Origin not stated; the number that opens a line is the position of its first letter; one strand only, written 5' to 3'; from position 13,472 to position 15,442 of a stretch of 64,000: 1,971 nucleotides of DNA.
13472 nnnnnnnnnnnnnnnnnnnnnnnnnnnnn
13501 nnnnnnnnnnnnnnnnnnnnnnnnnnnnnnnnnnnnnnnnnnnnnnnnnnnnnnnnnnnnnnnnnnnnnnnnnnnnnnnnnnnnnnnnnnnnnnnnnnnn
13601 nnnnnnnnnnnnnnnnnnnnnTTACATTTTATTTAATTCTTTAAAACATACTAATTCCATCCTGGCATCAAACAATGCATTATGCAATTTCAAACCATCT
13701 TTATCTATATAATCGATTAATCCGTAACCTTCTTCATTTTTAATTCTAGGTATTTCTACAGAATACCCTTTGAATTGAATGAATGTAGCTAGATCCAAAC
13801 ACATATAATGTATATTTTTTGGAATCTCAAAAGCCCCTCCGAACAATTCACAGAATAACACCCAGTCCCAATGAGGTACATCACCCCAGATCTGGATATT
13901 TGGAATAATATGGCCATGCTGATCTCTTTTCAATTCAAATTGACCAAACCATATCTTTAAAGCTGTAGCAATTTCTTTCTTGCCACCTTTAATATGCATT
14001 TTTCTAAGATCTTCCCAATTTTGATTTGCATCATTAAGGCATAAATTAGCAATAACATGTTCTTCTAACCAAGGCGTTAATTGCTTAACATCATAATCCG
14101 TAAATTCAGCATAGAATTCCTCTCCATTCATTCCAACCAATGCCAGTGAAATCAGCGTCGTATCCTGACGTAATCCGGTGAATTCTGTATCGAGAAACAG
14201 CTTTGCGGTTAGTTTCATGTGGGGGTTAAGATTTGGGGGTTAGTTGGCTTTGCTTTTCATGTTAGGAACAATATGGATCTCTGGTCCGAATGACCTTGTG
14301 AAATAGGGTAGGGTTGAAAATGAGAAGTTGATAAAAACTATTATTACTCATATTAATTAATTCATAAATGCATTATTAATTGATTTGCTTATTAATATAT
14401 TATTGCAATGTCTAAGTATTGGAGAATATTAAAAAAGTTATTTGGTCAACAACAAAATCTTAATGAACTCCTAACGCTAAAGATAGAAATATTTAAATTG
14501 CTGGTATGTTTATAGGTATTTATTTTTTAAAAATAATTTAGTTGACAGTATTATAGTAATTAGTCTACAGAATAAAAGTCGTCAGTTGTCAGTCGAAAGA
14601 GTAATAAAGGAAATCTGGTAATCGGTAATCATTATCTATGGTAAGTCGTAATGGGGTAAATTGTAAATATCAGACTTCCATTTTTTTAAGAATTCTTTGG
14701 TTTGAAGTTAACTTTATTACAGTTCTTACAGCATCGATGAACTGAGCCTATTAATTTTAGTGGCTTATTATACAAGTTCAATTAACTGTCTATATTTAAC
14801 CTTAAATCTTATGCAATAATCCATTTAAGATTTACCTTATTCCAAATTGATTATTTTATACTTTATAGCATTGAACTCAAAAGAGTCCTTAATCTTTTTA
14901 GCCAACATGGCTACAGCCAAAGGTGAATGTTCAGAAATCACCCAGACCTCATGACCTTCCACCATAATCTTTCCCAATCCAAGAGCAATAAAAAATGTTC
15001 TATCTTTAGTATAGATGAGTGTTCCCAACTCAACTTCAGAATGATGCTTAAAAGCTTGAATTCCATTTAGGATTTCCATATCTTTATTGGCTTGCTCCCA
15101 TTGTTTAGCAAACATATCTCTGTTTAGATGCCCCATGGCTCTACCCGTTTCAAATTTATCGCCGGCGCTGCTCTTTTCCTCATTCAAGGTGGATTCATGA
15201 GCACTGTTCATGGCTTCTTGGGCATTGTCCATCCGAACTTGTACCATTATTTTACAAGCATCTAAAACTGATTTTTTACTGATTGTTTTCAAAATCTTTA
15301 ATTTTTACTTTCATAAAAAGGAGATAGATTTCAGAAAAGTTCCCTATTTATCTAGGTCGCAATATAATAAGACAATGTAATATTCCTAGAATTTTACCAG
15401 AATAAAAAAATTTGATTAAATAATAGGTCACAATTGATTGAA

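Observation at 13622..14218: DEDDh (Rv2179c-like) 3'-5' exonuclease occupies the slot of NrN or the SAM-AMP lyase: candidate signal off-switch by non-orthologous displacement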

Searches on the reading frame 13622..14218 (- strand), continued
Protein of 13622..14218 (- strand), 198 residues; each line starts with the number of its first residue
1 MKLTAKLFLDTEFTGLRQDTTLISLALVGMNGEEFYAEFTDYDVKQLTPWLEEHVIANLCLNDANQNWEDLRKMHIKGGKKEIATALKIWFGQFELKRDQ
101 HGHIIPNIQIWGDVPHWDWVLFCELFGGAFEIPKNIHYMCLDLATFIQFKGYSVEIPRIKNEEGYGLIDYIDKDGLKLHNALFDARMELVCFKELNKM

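Call 31: fold_search(model_id=the predicted structure, library=pdb)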
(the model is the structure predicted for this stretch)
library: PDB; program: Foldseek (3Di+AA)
matches with E <= 10: 459; with E <= 0.001: 80
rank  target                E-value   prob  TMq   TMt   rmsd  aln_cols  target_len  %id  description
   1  6s0m_B                4.9e-11  1.00  0.69  0.85   3.6       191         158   21  Structural and dynamic studies provide insights into specificity and allosteric regulation of Ribonuclease AS, a key e (released 2019-08-28)
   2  4oke_B                6.7e-11  1.00  0.69  0.85   3.6       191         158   21  Structure of RNase AS, a polyadenylate-specific exoribonuclease affecting mycobacterial virulence in vivo (released 2014-05-21)
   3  6s0m_A                7.7e-11  1.00  0.71  0.87   2.8       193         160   22  Structural and dynamic studies provide insights into specificity and allosteric regulation of Ribonuclease AS, a key e (released 2019-08-28)
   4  4hvj_A                1.4e-10  1.00  0.69  0.86   3.2       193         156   21  Crystal structure of a putative uncharacterized protein from Mycobacterium tuberculosis in complex with AMP (released 2012-11-28)
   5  4oke_A                1.4e-10  1.00  0.70  0.85   3.3       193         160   22  Structure of RNase AS, a polyadenylate-specific exoribonuclease affecting mycobacterial virulence in vivo (released 2014-05-21)
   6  4hec_B                1.9e-10  1.00  0.71  0.85   3.4       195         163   20  Crystal structure of a putative uncharacterized protein from Mycobacterium tuberculosis (released 2012-10-17)
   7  4hec_A                5.9e-10  1.00  0.68  0.86   3.3       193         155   22  Crystal structure of a putative uncharacterized protein from Mycobacterium tuberculosis (released 2012-10-17)
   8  6a4e_A                5.2e-06  1.00  0.60  0.65   5.5       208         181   15  Two linked uridine bound Oligoribonuclease (ORN) from Colwellia psychrerythraea strain 34H (released 2019-03-13)
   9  7t2s                  7.1e-06  1.00  0.53  0.59   6.9       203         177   14  Structure of E. coli upec-117 Cap18 3'-5' exonuclease (released 2022-07-20)
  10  3va0_A                1.2e-05  1.00  0.54  0.52   6.1       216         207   14  Crystal structure of RNase T in complex with a di-nucleotide product (GG) with one Mg in the active site (released 2012-07-11)
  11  3v9u_D                1.6e-05  1.00  0.57  0.54   5.8       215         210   13  Crystal structure of RNase T in complex with a preferred ssDNA (AAT) with two Mg in the active site (released 2012-07-11)
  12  4kb0_B                1.6e-05  1.00  0.51  0.49   6.1       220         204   14  Crystal structure of RNase T in complex with a bluge DNA (Two nucleotide insertion CC ) (released 2014-03-05)
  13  3nh0_B                1.6e-05  1.00  0.48  0.46   6.5       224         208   14  Crystal structure of RNase T in complex with a non-preferred ssDNA (AAC) (released 2011-02-16)
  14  3v9w_C                1.7e-05  1.00  0.57  0.55   5.7       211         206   14  Crystal structure of RNase T in complex with a preferred ssDNA (TTA) with two Mg in the active site (released 2012-07-11)
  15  3v9x_A                1.7e-05  1.00  0.54  0.51   6.2       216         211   14  Crystal structure of RNase T in complex with a preferred ssDNA (AAA) with two Mg in the active site (released 2012-07-11)
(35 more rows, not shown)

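Call 46: find_related_loci(query=A1, collection=metagenome_contigs, flank=6000)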
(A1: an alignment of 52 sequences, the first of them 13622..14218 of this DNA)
Query A1 (198 aa) in metagenome_contigs; peptide patterns used: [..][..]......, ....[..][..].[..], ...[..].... (x = any residue, [..] = any of these).
600 stretches matched a pattern (row limit reached: there are more); 235 encode a relative of the query (tblastn E <= 1e-3); the best 80 are kept; 80 distinct loci.
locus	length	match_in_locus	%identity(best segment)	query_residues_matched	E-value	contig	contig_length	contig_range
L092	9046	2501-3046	48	5-198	8e-52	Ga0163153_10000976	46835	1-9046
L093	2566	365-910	48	6-198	8e-50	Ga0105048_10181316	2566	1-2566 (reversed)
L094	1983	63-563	46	2-187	3e-46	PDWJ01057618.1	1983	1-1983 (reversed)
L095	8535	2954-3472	44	6-197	3e-43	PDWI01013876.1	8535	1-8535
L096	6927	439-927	43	6-187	2e-42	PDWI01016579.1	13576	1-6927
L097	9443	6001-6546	39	3-198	1e-42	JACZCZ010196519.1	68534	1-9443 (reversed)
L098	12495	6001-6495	41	3-198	7e-42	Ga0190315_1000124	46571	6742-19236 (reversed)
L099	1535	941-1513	41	6-198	9e-43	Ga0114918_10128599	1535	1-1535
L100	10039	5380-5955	39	2-198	3e-41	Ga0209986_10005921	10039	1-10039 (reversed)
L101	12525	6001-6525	42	7-197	2e-41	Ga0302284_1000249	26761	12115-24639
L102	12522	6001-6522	41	1-195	2e-41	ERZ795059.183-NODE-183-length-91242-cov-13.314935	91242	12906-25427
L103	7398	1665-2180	42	4-197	6e-41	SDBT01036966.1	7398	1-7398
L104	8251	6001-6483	42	6-187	3e-41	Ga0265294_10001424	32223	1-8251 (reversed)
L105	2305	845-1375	41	5-197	8e-41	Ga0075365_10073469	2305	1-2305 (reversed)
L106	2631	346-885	40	7-198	3e-40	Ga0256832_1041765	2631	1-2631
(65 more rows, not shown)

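Call 47: find_related_loci(query=A1, collection=viral_contigs, flank=6000)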
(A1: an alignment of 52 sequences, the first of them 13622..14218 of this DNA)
Query A1 (198 aa) in viral_contigs; peptide patterns used: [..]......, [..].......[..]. (x = any residue, [..] = any of these).
143 stretches matched a pattern; 101 encode a relative of the query (tblastn E <= 1e-3); the best 80 are kept; 80 distinct loci.
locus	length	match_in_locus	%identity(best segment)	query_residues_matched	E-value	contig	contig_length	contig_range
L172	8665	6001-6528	42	4-195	5e-43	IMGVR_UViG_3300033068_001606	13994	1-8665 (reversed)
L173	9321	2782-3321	43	5-195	2e-42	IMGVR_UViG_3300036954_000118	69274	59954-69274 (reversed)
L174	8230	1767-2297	43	2-195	2e-42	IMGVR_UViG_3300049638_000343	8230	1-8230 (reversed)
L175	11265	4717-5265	43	6-195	1e-41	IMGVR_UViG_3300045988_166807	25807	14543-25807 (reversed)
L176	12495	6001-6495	41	3-198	1e-41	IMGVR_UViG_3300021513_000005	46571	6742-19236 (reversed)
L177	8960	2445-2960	42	6-195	2e-41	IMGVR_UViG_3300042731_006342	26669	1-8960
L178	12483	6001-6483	42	6-194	2e-41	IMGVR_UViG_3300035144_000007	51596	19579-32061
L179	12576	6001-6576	41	4-197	4e-41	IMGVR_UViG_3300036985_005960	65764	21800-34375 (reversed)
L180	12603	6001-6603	40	6-196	2e-39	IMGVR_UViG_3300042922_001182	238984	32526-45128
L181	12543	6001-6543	38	4-195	3e-40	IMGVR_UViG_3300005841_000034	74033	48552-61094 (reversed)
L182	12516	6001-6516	39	6-195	3e-39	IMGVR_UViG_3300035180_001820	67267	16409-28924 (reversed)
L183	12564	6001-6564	40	3-193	4e-39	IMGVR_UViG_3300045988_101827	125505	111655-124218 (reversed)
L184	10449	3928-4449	38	3-195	9e-39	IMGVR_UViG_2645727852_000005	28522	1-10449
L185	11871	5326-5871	42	6-195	9e-39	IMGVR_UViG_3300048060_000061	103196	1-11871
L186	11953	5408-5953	42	6-195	9e-39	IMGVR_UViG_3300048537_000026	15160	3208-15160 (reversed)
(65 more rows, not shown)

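Call 50: search_dna_similar(query=window:13622-14218:-, collection=phages, mode=protein, max_rows=30, max_evalue=0.00001)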
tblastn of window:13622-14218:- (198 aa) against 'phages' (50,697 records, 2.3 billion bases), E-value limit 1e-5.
Records with a match: 138; places in all: 138; records where one place covers at least 80% of the query: 138.
Best place of each record, by identity: <60% 138.
By first word of the organism name: Bacillus 83; Enterococcus 31; Streptomyces 18; Tunturiibacter 2; Alicyclobacillus 1; Phage 1; Bacteriophage 1; Listeria 1.
By host as written in the record: Bacillus subtilis 23; Bacillus subtilis BEST7003 8; Streptomyces griseus ATCC 10137 8; Enterococcus faecalis 7; Bacillus megaterium 6; Enterococcus sp. 5; Enterococcus faecium 4; Bacillus pumilus GR8 4; and 42 more.
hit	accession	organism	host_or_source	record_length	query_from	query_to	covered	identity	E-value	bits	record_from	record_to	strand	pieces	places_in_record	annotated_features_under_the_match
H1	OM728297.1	Bacillus phage vB_BsuM-Goe21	Bacillus subtilis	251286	5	197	97%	43.9%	4e-37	141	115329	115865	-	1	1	3'-5' exoribonuclease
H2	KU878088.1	Bacillus phage AR9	Bacillus subtilis subsp. subtilis 168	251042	5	197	97%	43.4%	1e-36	140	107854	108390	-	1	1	DnaQ-like 3'-5' exonuclease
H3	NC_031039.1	Bacillus phage AR9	Bacillus subtilis subsp. subtilis 168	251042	5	197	97%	43.4%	1e-36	140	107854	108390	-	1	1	Rnase H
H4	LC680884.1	Bacillus phage PBS1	Bacillus subtilis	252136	5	197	97%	43.4%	1e-36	140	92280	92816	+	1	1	hypothetical protein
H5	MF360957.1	Bacillus phage PBS1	Bacillus subtilis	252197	5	197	97%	43.4%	1e-36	140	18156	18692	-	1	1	18: RNase AS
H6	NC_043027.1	Bacillus phage PBS1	Bacillus subtilis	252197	5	197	97%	43.4%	1e-36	140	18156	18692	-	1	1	18: Rnase H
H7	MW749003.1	Bacillus phage vB_BspM_Internexus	Bacillus sp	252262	5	197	97%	42.4%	7e-35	135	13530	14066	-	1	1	hypothetical protein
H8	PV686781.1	Alicyclobacillus phage MMB025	Alicyclobacillus acidoterrestris MMB007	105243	4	198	98%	40.8%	3e-37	142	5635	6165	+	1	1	Rnase H | hypothetical protein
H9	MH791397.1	Enterococcus phage EfsSzw-1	Enterococcus faecalis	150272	4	198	98%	39.5%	6e-32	127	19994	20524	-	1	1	hypothetical protein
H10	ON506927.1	Enterococcus phage TJE1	Enterococcus faecium strain UCH1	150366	4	198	98%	39.5%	6e-32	127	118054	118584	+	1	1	hypothetical protein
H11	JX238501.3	Bacillus phage phiAGATE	Bacillus pumilus GL1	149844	5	197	97%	38.8%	1e-29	120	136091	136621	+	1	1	hypothetical protein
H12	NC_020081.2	Bacillus phage phiAGATE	Bacillus pumilus GL1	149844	5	197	97%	38.8%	1e-29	120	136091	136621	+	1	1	Rnase H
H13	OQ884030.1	Bacillus phage SDFMU_Pbc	Bacillus subtilis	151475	6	197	97%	38.4%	1e-29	120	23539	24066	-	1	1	hypothetical protein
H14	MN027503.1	Enterococcus phage vB_OCPT_Ben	Enterococcus faecalis EnGen0211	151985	6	198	97%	37.9%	1e-30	123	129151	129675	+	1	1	hypothetical protein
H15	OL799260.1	Enterococcus phage phiSHEF16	Enterococcus faecium E1071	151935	6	198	97%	37.9%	1e-30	123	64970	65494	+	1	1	RNase AS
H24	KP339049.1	Enterococcus phage EFDG1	Enterococcus faecalis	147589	6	198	97%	37.9%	2e-30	122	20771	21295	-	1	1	hypothetical protein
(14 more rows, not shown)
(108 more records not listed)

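Call 51: search_protein_families(library=phrogs, proteins=[window:13622-14218:-], max_evalue=0.001)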
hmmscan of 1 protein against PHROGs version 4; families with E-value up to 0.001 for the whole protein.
window:13622-14218:- (198 aa): 3 families
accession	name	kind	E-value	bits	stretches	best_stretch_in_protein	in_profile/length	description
phrog_2259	-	DNA, RNA and nucleotide metabolism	4e-42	144.9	1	4-197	6-174/186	Rnase H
phrog_37557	-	DNA, RNA and nucleotide metabolism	1.2e-07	32.9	1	9-134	11-131/185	exonuclease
phrog_192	-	DNA, RNA and nucleotide metabolism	0.00031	21.1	0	172-197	247-272/397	DNA polymerase exonuclease subunit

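Call 52: get_annotated_region(hit=H2, flank=4000)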
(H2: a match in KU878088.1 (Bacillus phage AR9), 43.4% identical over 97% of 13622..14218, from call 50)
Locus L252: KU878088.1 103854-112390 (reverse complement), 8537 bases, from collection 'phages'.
description: Bacillus phage AR9, complete genome.
organism: Bacillus phage AR9 (NCBI taxid 1815509)
taxonomy: Viruses; Duplodnaviria; Heunggongvirae; Uroviricota; Caudoviricetes; Takahashivirus; Takahashivirus PBS1
host: Bacillus subtilis subsp. subtilis 168; source: -; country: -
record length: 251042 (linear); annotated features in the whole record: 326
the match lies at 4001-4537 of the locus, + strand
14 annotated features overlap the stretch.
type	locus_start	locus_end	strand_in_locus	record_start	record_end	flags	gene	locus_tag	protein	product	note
CDS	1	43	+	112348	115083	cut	-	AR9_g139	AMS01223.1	SbcC ATPase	COG0419 - ATPase involved in DNA repair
CDS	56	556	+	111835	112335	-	-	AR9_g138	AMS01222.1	putative secreted/membrane protein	-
CDS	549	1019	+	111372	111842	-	-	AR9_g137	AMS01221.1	hypothetical protein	-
CDS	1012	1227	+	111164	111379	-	-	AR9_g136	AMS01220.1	Zn finger protein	-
CDS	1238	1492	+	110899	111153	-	-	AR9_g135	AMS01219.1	hypothetical protein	-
CDS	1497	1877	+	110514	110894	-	-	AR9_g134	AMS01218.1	hypothetical protein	-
CDS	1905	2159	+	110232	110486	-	-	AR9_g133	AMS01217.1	hypothetical protein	-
regulatory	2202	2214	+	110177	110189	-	-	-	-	promoter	early promoter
CDS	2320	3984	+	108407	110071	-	-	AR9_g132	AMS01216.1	DNA polymerase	contains DnaQ-like 3'-5' exonuclease and partial catalytic domain; COG0417 - DNA polymerase elongation subunit (family ...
CDS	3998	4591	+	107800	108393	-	-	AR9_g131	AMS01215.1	DnaQ-like 3'-5' exonuclease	-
CDS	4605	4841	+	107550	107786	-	-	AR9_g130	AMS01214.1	putative secreted/membrane protein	-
CDS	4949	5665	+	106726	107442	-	-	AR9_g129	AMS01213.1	hypothetical protein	-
CDS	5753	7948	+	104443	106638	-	-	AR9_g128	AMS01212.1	portal vertex protein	-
CDS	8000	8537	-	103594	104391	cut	-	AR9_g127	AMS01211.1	virion protein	-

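Call 53: get_annotated_region(hit=H24, flank=4000)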
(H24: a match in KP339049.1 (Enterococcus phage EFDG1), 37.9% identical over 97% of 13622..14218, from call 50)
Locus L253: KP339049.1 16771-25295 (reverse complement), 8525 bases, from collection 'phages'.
description: Enterococcus phage EFDG1, complete genome.
organism: Enterococcus phage EFDG1 (NCBI taxid 1597976)
taxonomy: Viruses; Duplodnaviria; Heunggongvirae; Uroviricota; Caudoviricetes; Herelleviridae; Brockvirinae; Schiekvirus; Schiekvirus EFDG1
host: Enterococcus faecalis; source: sewage effluents; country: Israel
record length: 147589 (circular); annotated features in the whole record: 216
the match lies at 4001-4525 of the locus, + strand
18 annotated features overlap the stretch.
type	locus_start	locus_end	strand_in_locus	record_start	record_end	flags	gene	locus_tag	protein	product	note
CDS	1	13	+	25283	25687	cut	-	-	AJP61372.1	hypothetical protein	-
CDS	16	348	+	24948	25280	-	-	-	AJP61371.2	hypothetical protein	-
CDS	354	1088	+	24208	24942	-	-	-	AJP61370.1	hypothetical protein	-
CDS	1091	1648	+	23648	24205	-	-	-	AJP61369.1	hypothetical protein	-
CDS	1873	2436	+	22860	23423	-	-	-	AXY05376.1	hypothetical protein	-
CDS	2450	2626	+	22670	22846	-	-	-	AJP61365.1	hypothetical protein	-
CDS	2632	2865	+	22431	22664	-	-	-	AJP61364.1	hypothetical protein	-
CDS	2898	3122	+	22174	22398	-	-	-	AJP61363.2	hypothetical protein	-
CDS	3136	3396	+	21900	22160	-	-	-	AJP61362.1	hypothetical protein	-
CDS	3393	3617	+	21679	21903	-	-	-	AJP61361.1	hypothetical protein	-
CDS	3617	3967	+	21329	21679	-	-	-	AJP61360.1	hypothetical protein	-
CDS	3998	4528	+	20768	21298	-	-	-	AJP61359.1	hypothetical protein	-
CDS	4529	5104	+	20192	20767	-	-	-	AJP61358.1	phosphohydrolase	Phosphohydrolase (MutT/nudix family protein); phosphohydrolase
CDS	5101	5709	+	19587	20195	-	-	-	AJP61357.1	phosphoesterase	-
CDS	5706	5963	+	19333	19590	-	-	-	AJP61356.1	hypothetical protein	-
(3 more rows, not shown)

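Call 65: search_protein_representatives(protein=window:13622-14218:-)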
Query: 198 residues. Proteins with E-value up to 0.001 (for the whole library): 2194; up to 1e-10: 838; up to 1e-30: 53. The best 150 are listed.
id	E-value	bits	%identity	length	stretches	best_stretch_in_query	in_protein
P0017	2.1e-54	200.8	56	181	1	6-197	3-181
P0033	9.5e-51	188.9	52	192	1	6-195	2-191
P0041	8.3e-50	185.8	52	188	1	3-196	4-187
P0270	1.5e-44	168.6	49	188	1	5-188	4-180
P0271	6.0e-42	160.1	49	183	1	6-196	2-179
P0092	1.0e-40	156.1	46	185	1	6-197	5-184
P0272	3.5e-40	154.4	50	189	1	5-196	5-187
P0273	2.3e-39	151.7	47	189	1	4-196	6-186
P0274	2.1e-38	148.6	50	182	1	6-192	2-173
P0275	6.2e-38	147.0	56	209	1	5-154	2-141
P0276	1.8e-37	145.5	43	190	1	4-187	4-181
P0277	3.2e-37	144.7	47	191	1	5-195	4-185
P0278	9.0e-37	143.2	47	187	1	6-197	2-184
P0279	9.3e-37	143.2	45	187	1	6-197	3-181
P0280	2.9e-36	141.6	45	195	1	4-196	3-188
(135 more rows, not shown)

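Call 68: search_protein_families(library=pfam, proteins=[L006:6962-7993:+, L006:5688-6950:+], max_evalue=0.001)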
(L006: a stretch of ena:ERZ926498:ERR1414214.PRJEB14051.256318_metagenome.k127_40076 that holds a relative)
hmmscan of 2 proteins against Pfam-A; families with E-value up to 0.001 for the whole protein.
L006:6962-7993:+ (343 aa): 2 families
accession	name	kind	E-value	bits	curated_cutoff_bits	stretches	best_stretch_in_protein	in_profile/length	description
PF03372.29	Exo_endo_phos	-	1.9e-06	28.2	24.5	1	93-282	2-174/225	Endonuclease/Exonuclease/phosphatase family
PF22669.2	Exo_endo_phos2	-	2.7e-05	24.3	27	0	202-258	120-183/288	Endonuclease/Exonuclease/phosphatase family 2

L006:5688-6950:+ (420 aa): 0 families

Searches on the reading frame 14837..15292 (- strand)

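Call 4: search_protein_families(library=pfam, proteins=[window:14837-15292:-], max_evalue=0.01)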
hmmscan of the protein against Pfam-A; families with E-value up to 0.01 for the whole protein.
window:14837-15292:- (151 aa): 1 family
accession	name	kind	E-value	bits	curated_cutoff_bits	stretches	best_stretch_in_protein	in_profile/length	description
PF01272.25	GreA_GreB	-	0.00018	21.9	26.9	1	118-149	39-74/77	Transcription elongation factor, GreA/GreB, C-term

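Call 5: search_protein_families(library=ncbifam, proteins=[window:14837-15292:-], max_evalue=0.01)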
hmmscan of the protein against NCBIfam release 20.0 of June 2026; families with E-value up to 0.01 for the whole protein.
window:14837-15292:- (151 aa): 1 family
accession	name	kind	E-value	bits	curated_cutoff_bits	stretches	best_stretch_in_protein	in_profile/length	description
TIGR01462.1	greA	subfamily_domain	0.0059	16.7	139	1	116-144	113-140/151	transcription elongation factor GreA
